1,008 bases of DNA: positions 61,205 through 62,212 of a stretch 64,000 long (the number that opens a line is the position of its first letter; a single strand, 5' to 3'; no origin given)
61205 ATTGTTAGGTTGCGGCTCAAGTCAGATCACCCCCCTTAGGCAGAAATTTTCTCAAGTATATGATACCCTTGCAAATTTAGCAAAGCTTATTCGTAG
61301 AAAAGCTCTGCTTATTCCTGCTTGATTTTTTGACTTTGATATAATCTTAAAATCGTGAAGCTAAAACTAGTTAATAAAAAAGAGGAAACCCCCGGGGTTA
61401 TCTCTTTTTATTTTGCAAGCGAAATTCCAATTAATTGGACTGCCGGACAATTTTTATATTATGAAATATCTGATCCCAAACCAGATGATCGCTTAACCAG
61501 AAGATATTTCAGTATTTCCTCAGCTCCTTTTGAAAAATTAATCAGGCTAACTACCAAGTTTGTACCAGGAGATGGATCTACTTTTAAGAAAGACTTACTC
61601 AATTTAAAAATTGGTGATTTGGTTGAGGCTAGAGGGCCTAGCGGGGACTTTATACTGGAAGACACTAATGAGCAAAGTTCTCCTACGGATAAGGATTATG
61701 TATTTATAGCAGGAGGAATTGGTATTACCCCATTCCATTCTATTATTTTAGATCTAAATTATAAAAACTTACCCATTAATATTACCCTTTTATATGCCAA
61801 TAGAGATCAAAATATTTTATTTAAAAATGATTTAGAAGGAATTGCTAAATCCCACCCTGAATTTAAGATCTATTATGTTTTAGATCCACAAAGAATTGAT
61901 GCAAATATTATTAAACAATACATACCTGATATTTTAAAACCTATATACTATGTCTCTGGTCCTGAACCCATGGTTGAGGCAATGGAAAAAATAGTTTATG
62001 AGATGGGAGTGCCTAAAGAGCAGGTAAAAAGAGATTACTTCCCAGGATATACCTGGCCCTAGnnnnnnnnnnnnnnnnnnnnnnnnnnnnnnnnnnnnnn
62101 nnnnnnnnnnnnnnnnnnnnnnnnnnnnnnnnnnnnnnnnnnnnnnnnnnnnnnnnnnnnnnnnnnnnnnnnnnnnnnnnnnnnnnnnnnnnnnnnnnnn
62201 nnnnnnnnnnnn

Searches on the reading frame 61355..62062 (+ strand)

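Call 16: search_protein_families(library=pfam, max_evalue=0.0001, proteins=[window:61355-62062:+])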
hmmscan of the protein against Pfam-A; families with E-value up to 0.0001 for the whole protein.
window:61355-62062:+ (235 aa): 2 families
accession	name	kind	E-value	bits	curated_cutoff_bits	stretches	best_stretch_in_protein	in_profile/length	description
PF00175.26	NAD_binding_1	-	1.4e-11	45.5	22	1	117-211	1-108/109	Oxidoreductase NAD-binding domain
PF08030.17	NAD_binding_6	-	6.3e-05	23.5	22.2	1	116-169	5-65/156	Ferric reductase NAD binding domain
